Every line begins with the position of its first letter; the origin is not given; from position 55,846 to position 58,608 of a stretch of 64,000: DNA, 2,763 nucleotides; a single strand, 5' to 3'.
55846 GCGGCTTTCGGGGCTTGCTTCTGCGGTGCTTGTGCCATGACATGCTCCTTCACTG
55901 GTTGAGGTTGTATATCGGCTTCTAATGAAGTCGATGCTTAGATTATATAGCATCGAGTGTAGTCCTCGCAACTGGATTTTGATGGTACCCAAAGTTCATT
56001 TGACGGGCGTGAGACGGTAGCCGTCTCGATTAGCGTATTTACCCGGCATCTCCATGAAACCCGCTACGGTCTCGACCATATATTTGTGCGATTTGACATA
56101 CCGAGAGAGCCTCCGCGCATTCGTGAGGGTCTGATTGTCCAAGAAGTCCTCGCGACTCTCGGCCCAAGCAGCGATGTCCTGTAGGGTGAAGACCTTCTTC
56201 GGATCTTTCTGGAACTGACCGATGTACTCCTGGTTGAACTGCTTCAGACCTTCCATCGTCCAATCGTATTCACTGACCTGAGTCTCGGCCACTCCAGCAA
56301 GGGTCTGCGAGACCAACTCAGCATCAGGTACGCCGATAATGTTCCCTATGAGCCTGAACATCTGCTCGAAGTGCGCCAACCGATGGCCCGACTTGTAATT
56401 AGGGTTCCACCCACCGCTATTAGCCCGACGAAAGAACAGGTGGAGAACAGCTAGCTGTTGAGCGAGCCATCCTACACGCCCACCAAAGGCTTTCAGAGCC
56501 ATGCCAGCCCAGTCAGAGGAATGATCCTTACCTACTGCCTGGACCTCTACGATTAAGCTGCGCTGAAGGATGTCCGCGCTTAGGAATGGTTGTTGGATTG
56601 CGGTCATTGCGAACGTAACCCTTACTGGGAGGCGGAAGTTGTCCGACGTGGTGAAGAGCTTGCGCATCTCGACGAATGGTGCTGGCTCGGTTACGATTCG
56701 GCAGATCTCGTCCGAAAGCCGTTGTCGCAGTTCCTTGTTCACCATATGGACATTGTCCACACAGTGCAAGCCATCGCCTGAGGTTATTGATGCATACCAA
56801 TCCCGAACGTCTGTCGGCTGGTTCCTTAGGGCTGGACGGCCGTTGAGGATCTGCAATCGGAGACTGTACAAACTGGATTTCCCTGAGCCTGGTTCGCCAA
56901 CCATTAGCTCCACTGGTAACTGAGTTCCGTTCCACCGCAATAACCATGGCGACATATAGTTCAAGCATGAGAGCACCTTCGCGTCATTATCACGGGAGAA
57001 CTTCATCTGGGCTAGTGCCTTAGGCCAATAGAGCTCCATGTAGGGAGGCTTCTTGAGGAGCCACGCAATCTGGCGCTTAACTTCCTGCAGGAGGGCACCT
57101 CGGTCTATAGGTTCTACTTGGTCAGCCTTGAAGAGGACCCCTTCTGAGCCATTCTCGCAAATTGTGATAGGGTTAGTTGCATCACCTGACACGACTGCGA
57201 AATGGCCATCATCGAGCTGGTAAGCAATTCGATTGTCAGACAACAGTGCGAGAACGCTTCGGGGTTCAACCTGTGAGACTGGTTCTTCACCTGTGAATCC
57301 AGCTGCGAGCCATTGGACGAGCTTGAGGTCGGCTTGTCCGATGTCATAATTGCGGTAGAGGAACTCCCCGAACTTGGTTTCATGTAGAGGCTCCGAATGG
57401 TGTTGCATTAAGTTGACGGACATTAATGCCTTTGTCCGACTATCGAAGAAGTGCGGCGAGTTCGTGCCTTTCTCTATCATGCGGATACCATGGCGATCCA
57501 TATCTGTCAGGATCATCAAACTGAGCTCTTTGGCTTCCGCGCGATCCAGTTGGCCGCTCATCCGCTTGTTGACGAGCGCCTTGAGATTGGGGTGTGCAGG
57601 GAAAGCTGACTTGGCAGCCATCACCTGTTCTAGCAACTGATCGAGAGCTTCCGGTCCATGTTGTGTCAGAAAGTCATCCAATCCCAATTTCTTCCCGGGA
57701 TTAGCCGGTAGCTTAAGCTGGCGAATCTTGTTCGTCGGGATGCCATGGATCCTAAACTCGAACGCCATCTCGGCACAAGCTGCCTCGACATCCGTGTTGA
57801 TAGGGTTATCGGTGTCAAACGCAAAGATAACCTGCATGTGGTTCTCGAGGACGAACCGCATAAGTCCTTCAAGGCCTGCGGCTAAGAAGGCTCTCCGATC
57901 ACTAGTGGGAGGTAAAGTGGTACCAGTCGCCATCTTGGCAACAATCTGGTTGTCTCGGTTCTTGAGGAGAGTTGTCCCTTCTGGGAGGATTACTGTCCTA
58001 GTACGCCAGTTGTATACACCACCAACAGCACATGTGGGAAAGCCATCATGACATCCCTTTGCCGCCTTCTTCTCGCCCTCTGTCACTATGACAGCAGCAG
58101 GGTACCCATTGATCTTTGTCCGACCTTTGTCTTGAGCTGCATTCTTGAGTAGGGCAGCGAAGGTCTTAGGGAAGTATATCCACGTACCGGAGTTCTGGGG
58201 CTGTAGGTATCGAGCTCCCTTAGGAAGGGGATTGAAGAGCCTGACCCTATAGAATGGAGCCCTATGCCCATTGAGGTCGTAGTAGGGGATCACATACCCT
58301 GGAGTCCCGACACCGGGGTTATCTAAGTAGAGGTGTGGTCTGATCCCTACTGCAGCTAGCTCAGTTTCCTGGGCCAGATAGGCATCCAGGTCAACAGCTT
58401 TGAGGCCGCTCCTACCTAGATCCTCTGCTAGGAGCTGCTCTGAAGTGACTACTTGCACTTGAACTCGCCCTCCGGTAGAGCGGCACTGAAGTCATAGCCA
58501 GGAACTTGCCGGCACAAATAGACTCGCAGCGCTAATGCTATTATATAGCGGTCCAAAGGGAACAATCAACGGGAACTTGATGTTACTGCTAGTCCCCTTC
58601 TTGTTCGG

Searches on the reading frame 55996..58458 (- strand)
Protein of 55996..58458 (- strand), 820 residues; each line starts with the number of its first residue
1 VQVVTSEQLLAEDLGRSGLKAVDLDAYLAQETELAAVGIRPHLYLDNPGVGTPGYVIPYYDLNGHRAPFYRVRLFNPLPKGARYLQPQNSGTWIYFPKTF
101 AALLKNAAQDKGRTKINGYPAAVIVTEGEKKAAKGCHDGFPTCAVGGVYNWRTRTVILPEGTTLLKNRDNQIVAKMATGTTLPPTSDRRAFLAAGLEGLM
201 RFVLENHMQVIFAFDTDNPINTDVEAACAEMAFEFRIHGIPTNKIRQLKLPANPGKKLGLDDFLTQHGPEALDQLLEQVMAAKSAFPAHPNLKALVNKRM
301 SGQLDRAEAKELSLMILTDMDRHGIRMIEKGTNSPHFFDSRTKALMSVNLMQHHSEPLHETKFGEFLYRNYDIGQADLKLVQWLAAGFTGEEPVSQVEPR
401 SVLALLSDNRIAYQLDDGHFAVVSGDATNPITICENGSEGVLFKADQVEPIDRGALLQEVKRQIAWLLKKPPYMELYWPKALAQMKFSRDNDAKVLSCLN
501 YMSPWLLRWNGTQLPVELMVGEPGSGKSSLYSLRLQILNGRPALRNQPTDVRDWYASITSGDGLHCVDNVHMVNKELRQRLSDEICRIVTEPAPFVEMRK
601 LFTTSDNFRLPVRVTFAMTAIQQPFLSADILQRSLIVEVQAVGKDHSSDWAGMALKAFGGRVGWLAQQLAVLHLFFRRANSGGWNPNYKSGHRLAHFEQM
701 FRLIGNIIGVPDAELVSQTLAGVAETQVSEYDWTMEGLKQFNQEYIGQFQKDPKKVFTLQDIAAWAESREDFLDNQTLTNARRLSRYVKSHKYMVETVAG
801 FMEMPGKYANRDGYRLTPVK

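Call 29: search_protein_families(library=pfam, proteins=[window:55996-58458:-], max_evalue=0.001)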
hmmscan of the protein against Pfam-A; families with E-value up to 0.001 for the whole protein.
window:55996-58458:- (820 aa): 1 family
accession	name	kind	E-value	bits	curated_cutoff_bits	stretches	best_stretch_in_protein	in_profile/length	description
PF12965.13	DUF3854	-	6.1e-10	39.5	23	1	204-270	66-129/130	Domain of unknown function (DUF3854)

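Call 32: search_dna_similar(query=window:55996-58458:-, collection=phages, mode=protein, max_rows=15)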
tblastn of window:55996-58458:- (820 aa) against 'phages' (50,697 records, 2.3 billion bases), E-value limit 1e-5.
Records with a match: 2; places in all: 2; records where one place covers at least 80% of the query: 2.
Best place of each record, by identity: <60% 2.
By first word of the organism name: Brevundimonas 2.
By host as written in the record: Brevundimonas pondensis LVF1 2.
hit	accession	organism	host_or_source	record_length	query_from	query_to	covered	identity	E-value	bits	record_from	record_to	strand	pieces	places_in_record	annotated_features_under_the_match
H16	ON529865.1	Brevundimonas phage vB_BpoS-StAshley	Brevundimonas pondensis LVF1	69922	10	803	97%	37.7%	2e-163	531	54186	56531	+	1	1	hypothetical protein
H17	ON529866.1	Brevundimonas phage vB_BpoS-MaInes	Brevundimonas pondensis LVF1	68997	10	803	97%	37.7%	2e-163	531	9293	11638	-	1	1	hypothetical protein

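Call 46: search_protein_families(library=ncbifam, proteins=[window:55996-58458:-], max_evalue=1)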
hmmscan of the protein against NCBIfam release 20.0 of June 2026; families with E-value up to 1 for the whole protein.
window:55996-58458:- (820 aa): 0 families

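Call 93: search_solved_structures(query=window:55996-58458:-, max_evalue=1)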
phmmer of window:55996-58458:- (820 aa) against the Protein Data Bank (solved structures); distinct sequences matched with E-value up to 1: 0.

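Call 94: search_protein_families(library=phrogs, proteins=[window:55996-58458:-], max_evalue=0.001)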
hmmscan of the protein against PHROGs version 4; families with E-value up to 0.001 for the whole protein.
window:55996-58458:- (820 aa): 0 families
